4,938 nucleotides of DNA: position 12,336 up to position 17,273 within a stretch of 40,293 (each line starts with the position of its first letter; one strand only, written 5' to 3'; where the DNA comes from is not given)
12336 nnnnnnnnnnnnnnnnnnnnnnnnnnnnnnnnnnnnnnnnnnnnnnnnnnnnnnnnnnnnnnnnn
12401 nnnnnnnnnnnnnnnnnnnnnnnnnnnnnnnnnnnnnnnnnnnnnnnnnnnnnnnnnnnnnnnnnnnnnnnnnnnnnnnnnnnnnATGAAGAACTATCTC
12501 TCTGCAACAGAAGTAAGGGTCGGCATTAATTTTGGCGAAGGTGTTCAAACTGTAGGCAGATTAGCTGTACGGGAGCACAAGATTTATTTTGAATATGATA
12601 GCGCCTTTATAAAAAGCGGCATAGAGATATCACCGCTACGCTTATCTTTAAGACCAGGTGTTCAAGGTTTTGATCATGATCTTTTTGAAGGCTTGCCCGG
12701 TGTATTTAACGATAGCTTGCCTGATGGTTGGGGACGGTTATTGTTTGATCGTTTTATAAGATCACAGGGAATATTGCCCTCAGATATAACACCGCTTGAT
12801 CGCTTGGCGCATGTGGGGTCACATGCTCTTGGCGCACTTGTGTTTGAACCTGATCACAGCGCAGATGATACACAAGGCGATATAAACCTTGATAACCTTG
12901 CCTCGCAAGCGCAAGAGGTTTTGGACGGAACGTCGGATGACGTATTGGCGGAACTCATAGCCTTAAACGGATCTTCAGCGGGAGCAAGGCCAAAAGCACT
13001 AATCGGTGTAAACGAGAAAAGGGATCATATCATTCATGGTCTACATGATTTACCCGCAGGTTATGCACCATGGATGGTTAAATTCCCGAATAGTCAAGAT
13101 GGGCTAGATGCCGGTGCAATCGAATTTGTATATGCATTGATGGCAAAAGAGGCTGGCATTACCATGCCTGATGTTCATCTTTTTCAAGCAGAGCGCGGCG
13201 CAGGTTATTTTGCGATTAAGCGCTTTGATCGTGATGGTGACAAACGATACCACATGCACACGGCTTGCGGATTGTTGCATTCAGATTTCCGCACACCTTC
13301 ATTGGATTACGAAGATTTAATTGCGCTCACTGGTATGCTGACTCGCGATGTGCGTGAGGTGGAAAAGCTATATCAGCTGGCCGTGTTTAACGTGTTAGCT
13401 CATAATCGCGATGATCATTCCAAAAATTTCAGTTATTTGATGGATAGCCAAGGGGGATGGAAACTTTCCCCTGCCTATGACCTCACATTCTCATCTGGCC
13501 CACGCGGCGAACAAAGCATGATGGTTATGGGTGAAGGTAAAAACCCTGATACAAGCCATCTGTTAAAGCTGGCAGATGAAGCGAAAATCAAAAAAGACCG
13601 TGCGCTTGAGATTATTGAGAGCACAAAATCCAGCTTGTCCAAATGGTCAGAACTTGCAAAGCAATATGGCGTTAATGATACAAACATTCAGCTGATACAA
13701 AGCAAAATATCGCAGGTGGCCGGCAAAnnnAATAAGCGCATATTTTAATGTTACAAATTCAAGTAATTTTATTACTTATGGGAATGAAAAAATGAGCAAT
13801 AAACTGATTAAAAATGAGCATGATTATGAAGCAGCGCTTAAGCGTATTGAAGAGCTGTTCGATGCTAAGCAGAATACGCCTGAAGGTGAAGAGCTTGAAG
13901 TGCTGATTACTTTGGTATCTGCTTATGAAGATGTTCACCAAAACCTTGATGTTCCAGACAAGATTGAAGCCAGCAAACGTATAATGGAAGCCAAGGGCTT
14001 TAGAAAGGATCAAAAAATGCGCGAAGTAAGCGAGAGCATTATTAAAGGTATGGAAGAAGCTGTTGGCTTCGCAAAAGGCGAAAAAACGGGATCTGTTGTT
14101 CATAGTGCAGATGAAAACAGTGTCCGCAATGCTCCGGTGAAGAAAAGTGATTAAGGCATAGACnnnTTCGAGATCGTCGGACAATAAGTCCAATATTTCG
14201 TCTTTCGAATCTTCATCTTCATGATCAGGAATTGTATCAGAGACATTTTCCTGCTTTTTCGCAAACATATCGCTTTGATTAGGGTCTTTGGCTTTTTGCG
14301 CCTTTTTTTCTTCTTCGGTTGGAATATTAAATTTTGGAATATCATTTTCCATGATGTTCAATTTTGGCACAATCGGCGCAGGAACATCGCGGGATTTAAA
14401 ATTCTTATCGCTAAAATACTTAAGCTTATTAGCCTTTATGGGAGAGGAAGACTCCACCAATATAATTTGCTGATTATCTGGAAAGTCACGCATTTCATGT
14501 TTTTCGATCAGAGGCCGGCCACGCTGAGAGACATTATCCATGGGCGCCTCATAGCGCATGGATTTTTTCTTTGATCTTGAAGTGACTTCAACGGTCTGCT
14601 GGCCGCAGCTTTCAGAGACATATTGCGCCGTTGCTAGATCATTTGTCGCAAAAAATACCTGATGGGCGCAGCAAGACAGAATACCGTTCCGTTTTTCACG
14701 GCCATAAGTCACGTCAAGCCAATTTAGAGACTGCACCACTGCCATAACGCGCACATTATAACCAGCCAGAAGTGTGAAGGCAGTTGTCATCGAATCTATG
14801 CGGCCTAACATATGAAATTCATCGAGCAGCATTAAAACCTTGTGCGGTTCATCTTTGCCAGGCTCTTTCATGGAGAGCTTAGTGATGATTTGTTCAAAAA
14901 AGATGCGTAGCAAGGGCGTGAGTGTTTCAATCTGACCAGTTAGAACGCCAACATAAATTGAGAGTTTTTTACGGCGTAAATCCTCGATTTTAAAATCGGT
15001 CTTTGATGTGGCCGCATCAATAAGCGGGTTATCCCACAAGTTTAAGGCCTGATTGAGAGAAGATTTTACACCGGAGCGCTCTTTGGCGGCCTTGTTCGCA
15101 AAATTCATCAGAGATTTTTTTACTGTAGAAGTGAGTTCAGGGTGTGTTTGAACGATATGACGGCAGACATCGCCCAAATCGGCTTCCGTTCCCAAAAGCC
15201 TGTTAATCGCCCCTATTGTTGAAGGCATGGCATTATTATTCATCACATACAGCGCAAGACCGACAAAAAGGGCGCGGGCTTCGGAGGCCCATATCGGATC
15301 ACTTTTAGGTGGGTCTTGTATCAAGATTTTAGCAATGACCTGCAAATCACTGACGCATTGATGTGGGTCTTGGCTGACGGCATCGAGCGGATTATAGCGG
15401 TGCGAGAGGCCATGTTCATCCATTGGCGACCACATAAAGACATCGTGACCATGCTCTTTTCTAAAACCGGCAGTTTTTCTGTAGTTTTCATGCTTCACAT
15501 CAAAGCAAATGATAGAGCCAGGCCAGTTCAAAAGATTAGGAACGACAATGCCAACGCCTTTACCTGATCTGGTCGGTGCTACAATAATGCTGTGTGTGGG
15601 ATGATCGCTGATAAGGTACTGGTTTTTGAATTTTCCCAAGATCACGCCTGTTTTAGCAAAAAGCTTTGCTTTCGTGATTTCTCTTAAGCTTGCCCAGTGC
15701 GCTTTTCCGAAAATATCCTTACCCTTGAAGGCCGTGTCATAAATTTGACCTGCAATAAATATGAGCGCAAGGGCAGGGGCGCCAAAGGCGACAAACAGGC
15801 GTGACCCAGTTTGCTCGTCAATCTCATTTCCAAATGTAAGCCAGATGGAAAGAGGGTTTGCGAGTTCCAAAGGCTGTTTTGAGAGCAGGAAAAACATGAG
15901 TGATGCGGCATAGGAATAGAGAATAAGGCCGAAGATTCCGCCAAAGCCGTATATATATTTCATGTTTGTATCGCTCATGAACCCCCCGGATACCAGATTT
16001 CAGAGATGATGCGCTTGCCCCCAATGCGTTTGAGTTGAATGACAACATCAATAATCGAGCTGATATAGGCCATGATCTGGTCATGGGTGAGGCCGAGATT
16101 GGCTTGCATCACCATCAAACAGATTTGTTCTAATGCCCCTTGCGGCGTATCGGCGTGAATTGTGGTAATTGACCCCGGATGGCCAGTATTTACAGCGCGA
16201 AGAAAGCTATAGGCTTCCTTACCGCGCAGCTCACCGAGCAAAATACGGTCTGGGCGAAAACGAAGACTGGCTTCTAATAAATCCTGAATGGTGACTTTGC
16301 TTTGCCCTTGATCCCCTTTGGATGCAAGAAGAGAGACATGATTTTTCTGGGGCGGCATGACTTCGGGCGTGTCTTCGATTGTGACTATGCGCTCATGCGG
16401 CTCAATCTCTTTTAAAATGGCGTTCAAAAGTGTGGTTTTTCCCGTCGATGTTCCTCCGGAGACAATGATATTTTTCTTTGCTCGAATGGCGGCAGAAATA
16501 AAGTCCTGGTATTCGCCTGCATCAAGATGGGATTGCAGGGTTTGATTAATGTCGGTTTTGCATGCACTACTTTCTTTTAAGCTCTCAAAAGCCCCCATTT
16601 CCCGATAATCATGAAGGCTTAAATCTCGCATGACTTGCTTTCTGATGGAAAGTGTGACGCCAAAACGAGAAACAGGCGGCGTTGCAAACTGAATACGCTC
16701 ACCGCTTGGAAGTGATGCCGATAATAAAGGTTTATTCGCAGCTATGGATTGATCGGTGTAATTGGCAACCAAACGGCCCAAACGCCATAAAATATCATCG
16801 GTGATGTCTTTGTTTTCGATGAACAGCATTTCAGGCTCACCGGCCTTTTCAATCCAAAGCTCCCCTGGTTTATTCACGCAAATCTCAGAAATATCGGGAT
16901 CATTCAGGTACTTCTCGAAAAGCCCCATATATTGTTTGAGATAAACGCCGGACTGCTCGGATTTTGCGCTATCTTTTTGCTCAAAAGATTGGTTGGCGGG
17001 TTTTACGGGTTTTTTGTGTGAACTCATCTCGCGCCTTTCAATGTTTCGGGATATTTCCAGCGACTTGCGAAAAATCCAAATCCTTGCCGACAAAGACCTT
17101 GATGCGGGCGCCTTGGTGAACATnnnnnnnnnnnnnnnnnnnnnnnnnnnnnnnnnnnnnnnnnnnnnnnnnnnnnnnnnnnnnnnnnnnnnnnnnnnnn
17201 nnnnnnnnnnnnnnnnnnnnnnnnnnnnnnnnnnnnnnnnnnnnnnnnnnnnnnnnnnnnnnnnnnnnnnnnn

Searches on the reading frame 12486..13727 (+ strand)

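Call 82: search_protein_families(library=pfam, proteins=[window:12486-13727:+], max_evalue=0.00001)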
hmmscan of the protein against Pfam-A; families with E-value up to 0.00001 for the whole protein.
window:12486-13727:+ (414 aa): 2 families
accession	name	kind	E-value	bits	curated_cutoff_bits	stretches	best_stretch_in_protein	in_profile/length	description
PF07804.18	HipA_C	-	3.7e-49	167.7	30.5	1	163-385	2-211/213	HipA-like C-terminal domain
PF13657.11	Couple_hipA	-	1.3e-14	54.9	22.5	1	21-120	8-98/99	HipA N-terminal domain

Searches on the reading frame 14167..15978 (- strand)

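Call 82: search_protein_families(library=pfam, proteins=[window:14167-15978:-], max_evalue=0.00001)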
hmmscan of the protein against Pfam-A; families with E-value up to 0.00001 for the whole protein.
window:14167-15978:- (604 aa): 3 families
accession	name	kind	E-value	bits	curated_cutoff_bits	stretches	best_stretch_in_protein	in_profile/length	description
PF02534.20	T4SS-DNA_transf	-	2.5e-110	369.9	20.1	1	93-532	11-456/468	Type IV secretory system Conjugative DNA transfer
PF12696.13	TraG-D_C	-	2.8e-27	95.6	22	1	381-500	2-125/126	TraM recognition site of TraD and TraG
PF10412.15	TrwB_AAD_bind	-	2e-23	83.3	20.5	1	209-516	87-383/387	Type IV secretion-system coupling protein DNA-binding domain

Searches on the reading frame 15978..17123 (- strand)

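Call 82: search_protein_families(library=pfam, proteins=[window:15978-17123:-], max_evalue=0.00001)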
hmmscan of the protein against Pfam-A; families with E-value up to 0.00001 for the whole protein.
window:15978-17123:- (382 aa): 1 family
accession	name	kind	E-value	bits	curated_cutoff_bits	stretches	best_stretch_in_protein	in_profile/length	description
PF00437.27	T2SSE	-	2.5e-38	132.2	24.9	1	69-363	8-276/370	Type II/IV secretion system protein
